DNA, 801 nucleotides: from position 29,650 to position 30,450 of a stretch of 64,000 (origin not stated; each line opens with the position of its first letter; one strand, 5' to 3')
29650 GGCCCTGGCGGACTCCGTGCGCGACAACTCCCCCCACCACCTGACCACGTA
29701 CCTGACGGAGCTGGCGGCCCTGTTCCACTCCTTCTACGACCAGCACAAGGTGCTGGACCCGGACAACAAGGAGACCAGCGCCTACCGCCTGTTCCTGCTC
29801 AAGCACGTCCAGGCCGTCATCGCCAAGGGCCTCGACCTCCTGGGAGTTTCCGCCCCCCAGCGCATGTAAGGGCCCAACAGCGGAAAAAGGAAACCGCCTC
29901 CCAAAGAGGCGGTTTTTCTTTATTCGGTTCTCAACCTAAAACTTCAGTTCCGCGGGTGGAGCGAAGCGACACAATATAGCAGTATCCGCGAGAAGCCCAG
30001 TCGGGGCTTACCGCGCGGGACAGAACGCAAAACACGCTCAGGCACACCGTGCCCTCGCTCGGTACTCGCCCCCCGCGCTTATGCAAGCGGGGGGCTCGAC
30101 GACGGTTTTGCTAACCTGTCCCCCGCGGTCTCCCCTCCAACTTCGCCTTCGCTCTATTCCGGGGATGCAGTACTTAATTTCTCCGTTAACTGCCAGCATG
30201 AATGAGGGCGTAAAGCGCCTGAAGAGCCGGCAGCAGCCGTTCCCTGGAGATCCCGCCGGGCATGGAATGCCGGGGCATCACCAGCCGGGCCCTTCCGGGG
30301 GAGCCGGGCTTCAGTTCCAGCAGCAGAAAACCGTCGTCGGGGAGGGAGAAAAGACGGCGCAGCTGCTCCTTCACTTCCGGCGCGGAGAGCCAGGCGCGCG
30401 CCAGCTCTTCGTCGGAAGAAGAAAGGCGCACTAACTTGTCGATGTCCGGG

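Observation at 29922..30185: Highly structured intergenic region between convergent argS and a hypothetical gene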

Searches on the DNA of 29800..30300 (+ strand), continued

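Call 56: search_with_rna_model(model_id=R1, sources=[L206, L201], max_evalue=0.01)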
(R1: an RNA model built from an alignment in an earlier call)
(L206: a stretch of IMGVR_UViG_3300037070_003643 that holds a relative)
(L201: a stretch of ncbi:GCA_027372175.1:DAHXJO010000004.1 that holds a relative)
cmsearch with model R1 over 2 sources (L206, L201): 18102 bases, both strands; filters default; matches with E-value up to 0.01: 2.
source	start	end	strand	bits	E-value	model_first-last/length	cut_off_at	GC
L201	6682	6831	-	164.9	3.7e-38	1-150/150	no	0.67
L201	6677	6823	+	19.7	0.002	1-150/150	no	0.67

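Call 59: search_with_rna_model(model_id=R1, sources=[window, L008, L025, L065, L081, L082, L083, L084, L085, L086, L087, L088, L089, L090, L091, L092, L093, L094, L095, L096, L097, L098, L099, L101, L103, L104, L105, L106, L107, L108, L109, L110, L111, L112, L113, L114, L115, L117, L118, L120, L121, L123, L124, L125, L126, L127, L128, L129, L130, L131, L133, L134, L135, L136, L137, L138, L139, L140, L141, L143, L144, L145, L146, L147, L148, L150, L151, L152, L153, L154, L160, L161, L163, L165, L166, L168, L169, L170, L171, L172, L173, L174, L176, L177, L179, L180, L183, L184, L185, L186, L188, L189, L190, L191, L192, L193, L196, L198, L199, L200], max_evalue=1e-9, make_alignment=true)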
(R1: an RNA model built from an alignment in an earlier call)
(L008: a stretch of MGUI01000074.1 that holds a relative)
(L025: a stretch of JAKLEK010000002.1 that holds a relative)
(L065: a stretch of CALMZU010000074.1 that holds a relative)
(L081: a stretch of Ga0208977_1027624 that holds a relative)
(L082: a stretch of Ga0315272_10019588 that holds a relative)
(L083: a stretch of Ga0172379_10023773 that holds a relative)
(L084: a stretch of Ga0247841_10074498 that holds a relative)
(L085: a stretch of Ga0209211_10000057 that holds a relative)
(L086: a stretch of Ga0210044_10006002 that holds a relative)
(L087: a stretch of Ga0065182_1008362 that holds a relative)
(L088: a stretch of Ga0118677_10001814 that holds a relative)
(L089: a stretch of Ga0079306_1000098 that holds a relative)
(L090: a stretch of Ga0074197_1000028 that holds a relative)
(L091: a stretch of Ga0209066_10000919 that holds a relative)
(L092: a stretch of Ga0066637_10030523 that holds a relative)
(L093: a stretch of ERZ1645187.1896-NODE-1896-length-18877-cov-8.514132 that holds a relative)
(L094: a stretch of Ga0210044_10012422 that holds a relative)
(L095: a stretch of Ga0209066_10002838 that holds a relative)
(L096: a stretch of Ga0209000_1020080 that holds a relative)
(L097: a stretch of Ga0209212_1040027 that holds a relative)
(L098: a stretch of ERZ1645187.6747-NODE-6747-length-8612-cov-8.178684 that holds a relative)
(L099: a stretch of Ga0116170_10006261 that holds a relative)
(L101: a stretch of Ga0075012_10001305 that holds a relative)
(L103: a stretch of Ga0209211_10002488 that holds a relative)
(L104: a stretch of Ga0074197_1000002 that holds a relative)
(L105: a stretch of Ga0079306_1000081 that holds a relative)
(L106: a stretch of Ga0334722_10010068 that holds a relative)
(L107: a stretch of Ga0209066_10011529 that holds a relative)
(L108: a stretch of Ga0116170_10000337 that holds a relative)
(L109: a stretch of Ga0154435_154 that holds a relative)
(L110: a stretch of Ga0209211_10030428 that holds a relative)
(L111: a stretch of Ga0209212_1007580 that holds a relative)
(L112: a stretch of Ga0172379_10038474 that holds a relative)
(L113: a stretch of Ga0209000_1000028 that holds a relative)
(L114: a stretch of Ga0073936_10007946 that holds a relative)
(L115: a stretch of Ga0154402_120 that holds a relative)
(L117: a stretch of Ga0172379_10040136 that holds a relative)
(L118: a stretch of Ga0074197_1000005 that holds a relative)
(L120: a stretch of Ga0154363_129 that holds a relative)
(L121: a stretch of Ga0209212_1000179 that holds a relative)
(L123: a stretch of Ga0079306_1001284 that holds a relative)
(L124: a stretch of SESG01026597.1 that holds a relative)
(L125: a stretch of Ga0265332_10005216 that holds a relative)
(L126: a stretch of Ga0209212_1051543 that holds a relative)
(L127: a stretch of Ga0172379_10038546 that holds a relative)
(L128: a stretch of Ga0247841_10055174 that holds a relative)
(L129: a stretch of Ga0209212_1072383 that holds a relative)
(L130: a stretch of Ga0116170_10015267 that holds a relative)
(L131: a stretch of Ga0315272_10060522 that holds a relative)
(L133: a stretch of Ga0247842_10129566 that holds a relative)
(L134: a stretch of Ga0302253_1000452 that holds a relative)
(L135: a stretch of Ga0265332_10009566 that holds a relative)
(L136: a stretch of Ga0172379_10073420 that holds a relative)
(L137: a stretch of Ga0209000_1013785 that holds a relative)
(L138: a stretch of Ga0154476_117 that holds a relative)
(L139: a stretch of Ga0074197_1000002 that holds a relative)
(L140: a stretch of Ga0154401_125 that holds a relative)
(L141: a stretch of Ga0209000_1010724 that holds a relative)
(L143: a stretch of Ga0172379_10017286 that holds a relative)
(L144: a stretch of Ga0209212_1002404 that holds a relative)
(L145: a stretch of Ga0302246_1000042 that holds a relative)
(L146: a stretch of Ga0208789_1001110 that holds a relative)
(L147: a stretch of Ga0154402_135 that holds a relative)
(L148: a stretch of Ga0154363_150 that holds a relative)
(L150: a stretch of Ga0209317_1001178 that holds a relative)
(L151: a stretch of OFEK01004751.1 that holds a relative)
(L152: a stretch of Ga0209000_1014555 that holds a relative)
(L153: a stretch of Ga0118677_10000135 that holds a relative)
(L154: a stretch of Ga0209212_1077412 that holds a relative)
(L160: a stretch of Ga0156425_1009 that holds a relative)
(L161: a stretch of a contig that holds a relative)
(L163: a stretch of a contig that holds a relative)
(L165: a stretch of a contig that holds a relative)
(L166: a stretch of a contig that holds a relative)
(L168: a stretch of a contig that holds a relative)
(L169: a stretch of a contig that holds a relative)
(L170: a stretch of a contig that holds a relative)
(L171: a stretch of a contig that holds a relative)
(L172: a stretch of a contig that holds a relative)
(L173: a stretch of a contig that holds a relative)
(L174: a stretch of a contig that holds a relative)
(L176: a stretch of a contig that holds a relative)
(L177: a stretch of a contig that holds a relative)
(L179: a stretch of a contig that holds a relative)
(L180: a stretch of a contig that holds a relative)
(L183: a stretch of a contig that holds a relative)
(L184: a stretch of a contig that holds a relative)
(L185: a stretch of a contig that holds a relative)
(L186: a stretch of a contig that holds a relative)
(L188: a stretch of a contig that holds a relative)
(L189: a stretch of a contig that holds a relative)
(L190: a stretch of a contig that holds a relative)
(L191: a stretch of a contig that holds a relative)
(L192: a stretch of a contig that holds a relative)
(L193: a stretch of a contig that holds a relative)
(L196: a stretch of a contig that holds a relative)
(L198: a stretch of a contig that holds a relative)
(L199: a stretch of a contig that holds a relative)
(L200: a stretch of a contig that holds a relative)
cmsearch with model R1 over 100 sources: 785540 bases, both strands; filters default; matches with E-value up to 1e-9: 123.
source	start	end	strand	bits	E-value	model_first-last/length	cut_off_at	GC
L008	4658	4806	+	168.4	2.5e-37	1-150/150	no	0.66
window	29991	30140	+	164.9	1.6e-36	1-150/150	no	0.67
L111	7622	7769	-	154.1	6.3e-34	1-150/150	no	0.65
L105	10600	10748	+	146.3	4.6e-32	1-150/150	no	0.63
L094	151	295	+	146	5.6e-32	1-150/150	no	0.62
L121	2361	2508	+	143.2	2.6e-31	1-150/150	no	0.68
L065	4660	4806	+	141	8.4e-31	1-150/150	no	0.68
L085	2044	2194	-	135.7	1.6e-29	1-150/150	no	0.66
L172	8207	8355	-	133.8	4.7e-29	1-150/150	no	0.68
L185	6682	6828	-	132.5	9.3e-29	1-150/150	no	0.65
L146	3255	3407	+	131.6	1.5e-28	1-150/150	no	0.68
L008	4837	4990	-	130.6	2.6e-28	1-150/150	no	0.68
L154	1645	1796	-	127.5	1.5e-27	1-150/150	no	0.68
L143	3909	4057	-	126.6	2.4e-27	1-150/150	no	0.69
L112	3212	3359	+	125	5.9e-27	1-150/150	no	0.7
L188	6155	6301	+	123.9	1.1e-26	1-150/150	no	0.69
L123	9584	9731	+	122.5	2.3e-26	1-150/150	no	0.66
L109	1468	1618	-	121.9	3.2e-26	1-150/150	no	0.66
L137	779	933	+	120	8.8e-26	1-150/150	no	0.7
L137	974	1126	-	120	9.1e-26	1-150/150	no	0.67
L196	2691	2839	-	115.9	8.6e-25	1-150/150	no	0.65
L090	7392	7546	-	111.4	1e-23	1-150/150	no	0.69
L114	870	1023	-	111.4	1e-23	1-150/150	no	0.68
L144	4706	4855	+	111.3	1.1e-23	1-150/150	no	0.6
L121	11438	11590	-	109.4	3.1e-23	1-150/150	no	0.69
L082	975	1126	+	107.1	1.1e-22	1-150/150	no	0.68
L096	847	995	-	106.2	1.8e-22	1-150/150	no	0.68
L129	1048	1195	+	105.2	3.1e-22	1-150/150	no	0.69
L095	14596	14746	+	105.2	3.2e-22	1-150/150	no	0.68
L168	6010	6158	-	103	1.1e-21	1-150/150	no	0.71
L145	369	516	-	101.4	2.6e-21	1-150/150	no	0.72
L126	1851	2002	-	100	5.5e-21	1-150/150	no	0.69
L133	1210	1362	+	99.4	7.5e-21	1-150/150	no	0.72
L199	6191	6342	-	99.4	7.5e-21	1-150/150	no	0.67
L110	971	1124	+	98.9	9.8e-21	1-150/150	no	0.68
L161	1137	1289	-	98.9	1e-20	1-150/150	no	0.69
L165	971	1119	-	97.6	2.1e-20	1-150/150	no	0.75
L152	2209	2360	+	97.5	2.2e-20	1-150/150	no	0.66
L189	3877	4028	-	97.2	2.5e-20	1-150/150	no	0.72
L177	2430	2579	+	96.4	4e-20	1-150/150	no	0.75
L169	12484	12636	-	96.3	4.2e-20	1-150/150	no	0.67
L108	8297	8446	-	96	4.9e-20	1-150/150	no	0.69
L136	2321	2473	-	95.8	5.6e-20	1-150/150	no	0.7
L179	7051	7205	+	94.8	9.4e-20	1-150/150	no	0.69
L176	4119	4269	-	94.7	1e-19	1-150/150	no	0.66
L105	8881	9030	+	94.4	1.2e-19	1-150/150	no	0.68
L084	1430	1583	+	93.7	1.7e-19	1-150/150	no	0.71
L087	3394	3545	+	93.6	1.8e-19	1-150/150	no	0.63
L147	6575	6722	-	93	2.6e-19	1-150/150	no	0.69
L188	863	1008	-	91.8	4.9e-19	1-150/150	no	0.68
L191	687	835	-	91.6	5.7e-19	1-150/150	no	0.67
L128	1995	2147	+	91.3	6.4e-19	1-150/150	no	0.72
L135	539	693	+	90.5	1e-18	1-150/150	no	0.74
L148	12295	12446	+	90.3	1.1e-18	1-150/150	no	0.67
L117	3556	3708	-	90.3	1.1e-18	1-150/150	no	0.67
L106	3906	4058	-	89.7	1.6e-18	1-150/150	no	0.7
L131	149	301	+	89.6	1.7e-18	1-150/150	no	0.69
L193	1661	1814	+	89.4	1.9e-18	1-150/150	no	0.69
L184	5225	5383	+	88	3.9e-18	1-150/150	no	0.68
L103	6405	6553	-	86.5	9.4e-18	1-150/150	no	0.62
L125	2136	2286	-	86.1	1.2e-17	1-150/150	no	0.64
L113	2017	2168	+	85.8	1.3e-17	1-150/150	no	0.69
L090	6725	6877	+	85.1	2e-17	1-150/150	no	0.68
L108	8121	8272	+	84.8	2.3e-17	1-150/150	no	0.73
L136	1169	1323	+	84.3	3.1e-17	1-150/150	no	0.72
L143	3192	3370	+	84.2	3.3e-17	1-150/150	no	0.64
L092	113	266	+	84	3.7e-17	1-150/150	no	0.65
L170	6129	6281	-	83.4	5.1e-17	1-150/150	no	0.72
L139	1400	1545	-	81.2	1.7e-16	1-150/150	no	0.68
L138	1445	1595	+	80.6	2.4e-16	1-150/150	no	0.66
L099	8345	8495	+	80.1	3.1e-16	1-150/150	no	0.72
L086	11682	11833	+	80.1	3.2e-16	1-150/150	no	0.67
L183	66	215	+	79.8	3.7e-16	1-150/150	no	0.71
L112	3955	4128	-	79.1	5.3e-16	1-150/150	no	0.67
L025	5641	5775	+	78.8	6.3e-16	1-150/150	no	0.71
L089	13257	13409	-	78.8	6.5e-16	1-150/150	no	0.69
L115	367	518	+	78.5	7.6e-16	1-150/150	no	0.68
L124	5025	5175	-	77.8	1.1e-15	1-150/150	no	0.66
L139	3801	3943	-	77.4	1.4e-15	1-150/150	no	0.69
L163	9877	10025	+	77.4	1.4e-15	1-150/150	no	0.7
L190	975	1125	+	77.1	1.7e-15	1-150/150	no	0.7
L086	11863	12005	-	76.8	1.9e-15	1-150/150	no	0.69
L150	9605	9758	-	76.7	2e-15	1-150/150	no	0.73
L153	1822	1974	-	76.5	2.3e-15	1-150/150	no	0.71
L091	13778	13921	+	76.2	2.7e-15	1-150/150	no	0.68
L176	3947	4091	+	75.5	3.9e-15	1-150/150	no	0.66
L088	4256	4405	+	74.9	5.4e-15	1-150/150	no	0.7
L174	469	642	+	74.9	5.5e-15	1-150/150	no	0.67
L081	55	203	+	74.2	7.9e-15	1-150/150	no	0.63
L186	757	907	-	74.2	8e-15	1-150/150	no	0.67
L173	1144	1292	+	74.1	8.7e-15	1-150/150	no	0.66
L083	4249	4395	+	73.9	9.7e-15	1-150/150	no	0.71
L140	5216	5386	+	73.7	1.1e-14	1-150/150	no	0.63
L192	2588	2737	-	73.4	1.3e-14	1-150/150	no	0.67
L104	4176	4319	+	72.3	2.3e-14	1-150/150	no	0.69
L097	2629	2781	+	72.2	2.5e-14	1-150/150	no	0.65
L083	1685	1829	+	72.1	2.5e-14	1-150/150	no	0.68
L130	3875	4026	-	70.2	7.4e-14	1-150/150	no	0.66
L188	683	832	+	69.9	8.7e-14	1-150/150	no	0.7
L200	1997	2145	+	69.4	1.1e-13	1-150/150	no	0.64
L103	6262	6410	+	69.4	1.2e-13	1-150/150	no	0.71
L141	597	750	-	69.2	1.3e-13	1-150/150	no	0.75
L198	13366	13517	-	68.5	1.9e-13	1-150/150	no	0.72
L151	2561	2710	-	68.4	2e-13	1-150/150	no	0.65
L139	3597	3770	+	68.1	2.3e-13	1-150/150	no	0.63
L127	2245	2396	-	67.2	3.7e-13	1-150/150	no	0.71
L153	317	411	+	64.9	1.4e-12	33-126/150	no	0.66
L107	1627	1773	+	64.6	1.6e-12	1-150/150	no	0.65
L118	4779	4926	-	64.6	1.6e-12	1-150/150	no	0.67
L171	430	603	+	64.3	1.9e-12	1-150/150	no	0.65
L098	2817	2967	-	63.7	2.7e-12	1-150/150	no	0.74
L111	7451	7593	+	62.3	5.6e-12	1-150/150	no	0.69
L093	2600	2744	-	60.5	1.5e-11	1-150/150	no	0.77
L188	6371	6521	-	60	2e-11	1-150/150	no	0.74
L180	414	565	+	59.4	2.7e-11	1-150/150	no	0.74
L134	2583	2732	+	59.1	3.3e-11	1-150/150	no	0.64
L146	3433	3609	-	59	3.5e-11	1-150/150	no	0.69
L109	1299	1441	+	58.8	4e-11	1-150/150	no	0.69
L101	12285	12427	+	56.9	1.1e-10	1-150/150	no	0.66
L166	113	261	-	56.6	1.3e-10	1-150/150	no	0.65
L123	9758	9928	-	56.2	1.6e-10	1-150/150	no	0.69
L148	14261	14383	-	56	1.8e-10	26-150/150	5'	0.67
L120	245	397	-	53.3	8e-10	1-150/150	no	0.69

Alignment A6: 123 matches aligned to the model, 310 columns, each read 5' to 3' on its own strand. Consensus structure (alignment columns), stored with it:
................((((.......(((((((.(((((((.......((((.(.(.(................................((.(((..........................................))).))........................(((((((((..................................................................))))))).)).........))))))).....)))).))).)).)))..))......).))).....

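Call 61: build_rna_model(alignment_id=A6)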
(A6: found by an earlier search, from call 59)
Model R2 built from alignment A6 (123 sequences, 310 columns); structure: stored with the alignment.
model positions 152; base pairs 39; branch points 1; effective number of sequences 3.62; information 0.59 bits per position. Calibrated on 0.2 Mb of random sequence (short: E-values are rough).
structure used (alignment columns):
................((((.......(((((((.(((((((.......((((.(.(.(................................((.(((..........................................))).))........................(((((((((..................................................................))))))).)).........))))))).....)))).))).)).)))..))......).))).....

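Call 62: search_with_rna_model(model_id=R2, source=window, filters=off, max_evalue=5)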
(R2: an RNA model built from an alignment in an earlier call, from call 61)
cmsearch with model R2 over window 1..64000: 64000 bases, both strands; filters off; matches with E-value up to 5: 26.
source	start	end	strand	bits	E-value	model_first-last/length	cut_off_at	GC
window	29991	30140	+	142.1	2.9e-29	1-152/152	no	0.67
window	3847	3910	-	20.2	0.014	1-152/152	no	0.5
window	29998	30147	-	17.9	0.045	1-152/152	no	0.67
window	3743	3850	+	16.3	0.1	1-152/152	no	0.37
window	11895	11947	+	13.7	0.38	1-152/152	no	0.64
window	11900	11956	-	13.6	0.41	1-152/152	no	0.72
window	22754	22925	-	13.3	0.48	1-152/152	no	0.67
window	7274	7375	-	13.1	0.53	1-152/152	no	0.62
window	1542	1618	+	12.5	0.7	1-152/152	no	0.7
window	42490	42557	+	12.5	0.7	1-152/152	no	0.69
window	10850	10900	-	12.3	0.76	1-152/152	no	0.76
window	38383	38471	+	11.6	1.1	1-152/152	no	0.66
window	26293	26434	-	11.6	1.1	1-152/152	no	0.68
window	42497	42564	-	11.2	1.3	1-152/152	no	0.71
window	19431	19518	+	10.5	1.9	1-152/152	no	0.69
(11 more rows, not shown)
